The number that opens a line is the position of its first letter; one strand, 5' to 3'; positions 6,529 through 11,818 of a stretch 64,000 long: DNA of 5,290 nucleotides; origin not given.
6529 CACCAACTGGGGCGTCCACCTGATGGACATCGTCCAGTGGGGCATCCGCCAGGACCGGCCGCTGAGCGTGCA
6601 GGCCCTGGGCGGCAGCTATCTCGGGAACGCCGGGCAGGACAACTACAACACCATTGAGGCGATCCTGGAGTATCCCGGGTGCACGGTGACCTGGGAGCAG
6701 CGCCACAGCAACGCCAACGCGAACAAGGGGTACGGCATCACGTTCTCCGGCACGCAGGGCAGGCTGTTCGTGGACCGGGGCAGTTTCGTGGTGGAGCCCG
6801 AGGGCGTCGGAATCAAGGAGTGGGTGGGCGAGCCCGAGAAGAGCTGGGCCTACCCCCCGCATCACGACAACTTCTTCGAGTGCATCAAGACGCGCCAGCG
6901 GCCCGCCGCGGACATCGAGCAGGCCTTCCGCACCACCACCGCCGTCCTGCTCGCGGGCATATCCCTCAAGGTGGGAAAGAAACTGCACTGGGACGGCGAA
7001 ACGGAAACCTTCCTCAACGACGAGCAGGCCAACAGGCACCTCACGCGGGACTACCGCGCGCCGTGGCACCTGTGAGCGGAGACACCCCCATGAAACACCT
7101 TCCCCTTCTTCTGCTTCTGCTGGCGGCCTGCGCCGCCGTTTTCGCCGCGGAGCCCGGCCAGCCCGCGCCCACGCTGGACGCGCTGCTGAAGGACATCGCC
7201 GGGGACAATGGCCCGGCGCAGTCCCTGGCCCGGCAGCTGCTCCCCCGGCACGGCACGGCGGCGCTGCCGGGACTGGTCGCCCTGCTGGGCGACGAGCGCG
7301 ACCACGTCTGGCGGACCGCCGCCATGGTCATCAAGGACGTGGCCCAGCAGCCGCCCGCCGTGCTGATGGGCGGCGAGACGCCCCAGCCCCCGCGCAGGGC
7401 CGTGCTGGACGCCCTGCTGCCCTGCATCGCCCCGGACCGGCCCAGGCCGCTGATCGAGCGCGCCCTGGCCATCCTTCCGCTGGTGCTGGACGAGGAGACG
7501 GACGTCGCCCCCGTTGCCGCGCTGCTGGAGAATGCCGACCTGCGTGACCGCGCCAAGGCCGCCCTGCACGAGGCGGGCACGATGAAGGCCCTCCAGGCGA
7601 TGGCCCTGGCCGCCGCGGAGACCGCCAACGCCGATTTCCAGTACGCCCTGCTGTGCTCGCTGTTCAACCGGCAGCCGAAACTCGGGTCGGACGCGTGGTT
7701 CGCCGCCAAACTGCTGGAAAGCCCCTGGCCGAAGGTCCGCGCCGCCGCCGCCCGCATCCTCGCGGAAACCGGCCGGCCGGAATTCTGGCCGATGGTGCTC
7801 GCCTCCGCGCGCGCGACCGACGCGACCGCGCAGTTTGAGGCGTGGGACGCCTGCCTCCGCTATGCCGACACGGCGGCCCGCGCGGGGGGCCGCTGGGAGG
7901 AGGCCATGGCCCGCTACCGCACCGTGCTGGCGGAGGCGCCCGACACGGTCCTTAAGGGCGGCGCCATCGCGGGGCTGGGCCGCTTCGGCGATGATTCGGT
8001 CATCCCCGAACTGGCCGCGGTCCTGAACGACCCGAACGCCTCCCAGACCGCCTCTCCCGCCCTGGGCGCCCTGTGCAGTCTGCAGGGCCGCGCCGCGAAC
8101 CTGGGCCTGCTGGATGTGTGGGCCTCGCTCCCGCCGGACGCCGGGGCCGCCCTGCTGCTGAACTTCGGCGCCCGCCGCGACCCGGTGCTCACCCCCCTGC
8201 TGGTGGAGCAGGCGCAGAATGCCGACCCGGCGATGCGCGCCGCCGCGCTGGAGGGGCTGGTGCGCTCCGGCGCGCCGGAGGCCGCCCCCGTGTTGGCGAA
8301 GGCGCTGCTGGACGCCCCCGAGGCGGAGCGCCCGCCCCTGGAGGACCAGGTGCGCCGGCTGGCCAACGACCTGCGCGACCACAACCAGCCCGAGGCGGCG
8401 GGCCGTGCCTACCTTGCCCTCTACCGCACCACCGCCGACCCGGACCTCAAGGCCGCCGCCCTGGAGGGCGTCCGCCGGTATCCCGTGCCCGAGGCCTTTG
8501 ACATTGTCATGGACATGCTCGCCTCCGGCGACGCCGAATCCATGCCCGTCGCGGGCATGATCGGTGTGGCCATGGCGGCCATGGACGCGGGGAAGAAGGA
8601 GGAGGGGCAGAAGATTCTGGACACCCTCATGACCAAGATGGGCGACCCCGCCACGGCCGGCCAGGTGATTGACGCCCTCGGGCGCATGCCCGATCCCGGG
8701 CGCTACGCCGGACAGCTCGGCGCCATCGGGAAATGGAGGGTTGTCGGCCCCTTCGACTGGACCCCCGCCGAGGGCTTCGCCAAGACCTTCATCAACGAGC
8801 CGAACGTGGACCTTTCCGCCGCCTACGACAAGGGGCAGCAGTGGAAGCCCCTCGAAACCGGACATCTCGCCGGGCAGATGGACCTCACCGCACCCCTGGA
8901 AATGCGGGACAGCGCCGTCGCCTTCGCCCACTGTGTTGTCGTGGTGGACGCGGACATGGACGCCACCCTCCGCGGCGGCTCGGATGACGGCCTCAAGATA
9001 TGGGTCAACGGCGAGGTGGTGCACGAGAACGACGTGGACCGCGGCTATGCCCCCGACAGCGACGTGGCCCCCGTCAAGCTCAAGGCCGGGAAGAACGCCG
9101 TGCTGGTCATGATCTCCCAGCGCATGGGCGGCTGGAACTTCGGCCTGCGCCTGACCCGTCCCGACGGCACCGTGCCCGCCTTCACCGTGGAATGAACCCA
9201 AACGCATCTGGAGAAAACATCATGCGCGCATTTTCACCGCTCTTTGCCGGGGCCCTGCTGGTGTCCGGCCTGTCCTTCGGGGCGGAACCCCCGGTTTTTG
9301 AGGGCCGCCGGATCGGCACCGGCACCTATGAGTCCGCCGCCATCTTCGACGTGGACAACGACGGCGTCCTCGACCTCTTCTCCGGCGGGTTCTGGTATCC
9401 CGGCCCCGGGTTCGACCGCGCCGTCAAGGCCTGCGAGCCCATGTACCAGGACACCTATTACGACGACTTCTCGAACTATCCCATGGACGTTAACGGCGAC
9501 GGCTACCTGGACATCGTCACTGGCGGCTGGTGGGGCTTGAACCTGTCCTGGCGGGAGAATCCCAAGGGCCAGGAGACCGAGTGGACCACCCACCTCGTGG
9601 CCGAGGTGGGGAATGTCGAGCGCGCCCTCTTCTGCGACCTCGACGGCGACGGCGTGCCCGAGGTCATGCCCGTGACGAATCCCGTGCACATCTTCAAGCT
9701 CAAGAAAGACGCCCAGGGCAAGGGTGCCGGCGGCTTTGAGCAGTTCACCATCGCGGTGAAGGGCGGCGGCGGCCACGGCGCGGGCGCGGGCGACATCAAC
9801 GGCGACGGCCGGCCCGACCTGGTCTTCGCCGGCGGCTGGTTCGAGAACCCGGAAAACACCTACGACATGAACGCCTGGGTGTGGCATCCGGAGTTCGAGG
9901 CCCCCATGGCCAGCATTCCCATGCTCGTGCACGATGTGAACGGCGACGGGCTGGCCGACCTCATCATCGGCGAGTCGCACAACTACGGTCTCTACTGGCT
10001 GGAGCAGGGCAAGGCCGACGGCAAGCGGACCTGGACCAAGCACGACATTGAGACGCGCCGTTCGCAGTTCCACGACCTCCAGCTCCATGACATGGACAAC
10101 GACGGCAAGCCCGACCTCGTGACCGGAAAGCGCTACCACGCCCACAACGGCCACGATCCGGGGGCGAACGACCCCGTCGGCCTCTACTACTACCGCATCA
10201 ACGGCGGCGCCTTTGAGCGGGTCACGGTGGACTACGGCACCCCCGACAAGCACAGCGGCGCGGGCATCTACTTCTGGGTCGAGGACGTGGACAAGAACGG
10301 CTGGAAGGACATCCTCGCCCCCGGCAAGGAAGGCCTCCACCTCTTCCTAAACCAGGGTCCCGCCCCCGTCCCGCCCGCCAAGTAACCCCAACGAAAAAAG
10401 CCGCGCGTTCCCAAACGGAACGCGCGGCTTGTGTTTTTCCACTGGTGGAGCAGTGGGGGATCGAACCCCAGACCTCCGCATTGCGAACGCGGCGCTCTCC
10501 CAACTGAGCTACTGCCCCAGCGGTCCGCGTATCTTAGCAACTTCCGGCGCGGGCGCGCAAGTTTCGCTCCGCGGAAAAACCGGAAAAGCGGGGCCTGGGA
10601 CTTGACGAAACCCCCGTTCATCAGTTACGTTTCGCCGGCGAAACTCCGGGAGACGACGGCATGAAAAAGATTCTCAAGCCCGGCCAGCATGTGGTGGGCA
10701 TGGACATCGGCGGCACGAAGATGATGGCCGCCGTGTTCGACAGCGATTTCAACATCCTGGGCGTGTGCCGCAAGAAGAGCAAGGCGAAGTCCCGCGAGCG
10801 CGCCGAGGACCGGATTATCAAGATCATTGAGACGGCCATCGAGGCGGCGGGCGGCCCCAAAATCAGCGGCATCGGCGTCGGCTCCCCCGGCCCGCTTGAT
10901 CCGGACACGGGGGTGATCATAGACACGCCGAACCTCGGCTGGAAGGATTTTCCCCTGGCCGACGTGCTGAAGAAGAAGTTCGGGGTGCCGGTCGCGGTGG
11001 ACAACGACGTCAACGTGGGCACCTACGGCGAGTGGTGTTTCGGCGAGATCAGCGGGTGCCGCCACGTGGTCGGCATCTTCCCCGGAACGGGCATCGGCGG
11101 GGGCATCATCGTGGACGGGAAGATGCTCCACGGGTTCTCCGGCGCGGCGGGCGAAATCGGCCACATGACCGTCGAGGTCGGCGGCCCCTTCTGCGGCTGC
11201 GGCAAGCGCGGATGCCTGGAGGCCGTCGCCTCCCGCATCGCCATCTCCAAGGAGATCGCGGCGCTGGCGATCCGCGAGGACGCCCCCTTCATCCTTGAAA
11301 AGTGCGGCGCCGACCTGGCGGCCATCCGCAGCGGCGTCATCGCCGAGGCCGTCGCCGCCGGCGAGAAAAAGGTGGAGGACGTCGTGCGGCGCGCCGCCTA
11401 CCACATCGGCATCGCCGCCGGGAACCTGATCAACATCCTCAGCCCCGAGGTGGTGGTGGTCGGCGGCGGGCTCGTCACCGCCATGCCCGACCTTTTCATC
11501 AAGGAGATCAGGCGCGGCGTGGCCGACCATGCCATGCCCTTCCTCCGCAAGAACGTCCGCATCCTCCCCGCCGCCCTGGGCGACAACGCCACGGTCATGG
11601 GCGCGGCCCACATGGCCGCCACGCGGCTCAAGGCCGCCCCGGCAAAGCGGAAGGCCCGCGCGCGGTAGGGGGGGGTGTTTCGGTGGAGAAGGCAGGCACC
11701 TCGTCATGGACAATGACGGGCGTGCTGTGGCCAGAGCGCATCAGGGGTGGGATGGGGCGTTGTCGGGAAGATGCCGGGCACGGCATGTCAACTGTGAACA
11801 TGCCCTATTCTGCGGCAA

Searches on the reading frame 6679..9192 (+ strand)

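Call 73: search_protein_families(library=pfam, proteins=[window:6679-9192:+], max_evalue=0.00001)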
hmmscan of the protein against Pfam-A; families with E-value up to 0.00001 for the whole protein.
window:6679-9192:+ (838 aa): 1 family
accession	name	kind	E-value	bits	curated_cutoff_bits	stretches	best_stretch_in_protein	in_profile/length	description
PF13646.12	HEAT_2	-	3.4e-18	66.2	27.7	1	488-550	16-78/88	HEAT repeats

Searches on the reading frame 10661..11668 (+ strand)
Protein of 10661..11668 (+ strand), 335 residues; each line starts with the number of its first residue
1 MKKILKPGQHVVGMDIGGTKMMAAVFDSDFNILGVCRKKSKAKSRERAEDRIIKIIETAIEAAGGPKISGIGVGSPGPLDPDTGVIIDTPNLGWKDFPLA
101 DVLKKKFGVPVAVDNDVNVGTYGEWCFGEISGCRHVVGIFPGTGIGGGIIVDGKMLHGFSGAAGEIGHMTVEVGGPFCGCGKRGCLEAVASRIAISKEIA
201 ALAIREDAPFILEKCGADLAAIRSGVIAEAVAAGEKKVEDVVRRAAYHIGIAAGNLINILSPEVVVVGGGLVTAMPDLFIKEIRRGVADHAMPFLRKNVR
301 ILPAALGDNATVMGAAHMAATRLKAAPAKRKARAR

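Call 37: search_protein_families(library=pfam, proteins=[window:10661-11665:+], max_evalue=0.001)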
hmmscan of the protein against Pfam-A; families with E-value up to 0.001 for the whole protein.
window:10661-11665:+ (335 aa): 2 families
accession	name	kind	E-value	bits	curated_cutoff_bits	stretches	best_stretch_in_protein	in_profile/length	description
PF00480.26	ROK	-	1.1e-71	242.2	22.9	1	12-320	2-292/294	ROK family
PF01869.26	BcrAD_BadFG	-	0.00048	20.2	31.5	1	12-64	1-56/271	BadF/BadG/BcrA/BcrD ATPase family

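Call 68: find_encoding_contigs(protein=window:10661-11668:+, flank=3000, max_places=6)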
Protein window:10661-11668:+ (335 aa): 3 contigs read that carry it; 3 places shown.
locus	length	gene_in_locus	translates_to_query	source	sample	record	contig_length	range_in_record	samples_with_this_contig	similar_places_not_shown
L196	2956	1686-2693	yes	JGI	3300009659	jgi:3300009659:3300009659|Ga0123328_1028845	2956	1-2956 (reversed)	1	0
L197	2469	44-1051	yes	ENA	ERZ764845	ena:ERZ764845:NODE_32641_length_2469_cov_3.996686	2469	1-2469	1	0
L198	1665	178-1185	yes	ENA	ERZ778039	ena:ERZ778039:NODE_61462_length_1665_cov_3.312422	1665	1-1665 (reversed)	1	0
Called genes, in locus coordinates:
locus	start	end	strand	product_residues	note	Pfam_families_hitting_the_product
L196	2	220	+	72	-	?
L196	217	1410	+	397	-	PF01839:FG-GAP (faint), PF13517:FG-GAP_3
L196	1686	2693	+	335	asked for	PF00480:ROK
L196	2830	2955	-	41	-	?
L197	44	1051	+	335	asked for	PF00480:ROK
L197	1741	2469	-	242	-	?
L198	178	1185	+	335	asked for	PF00480:ROK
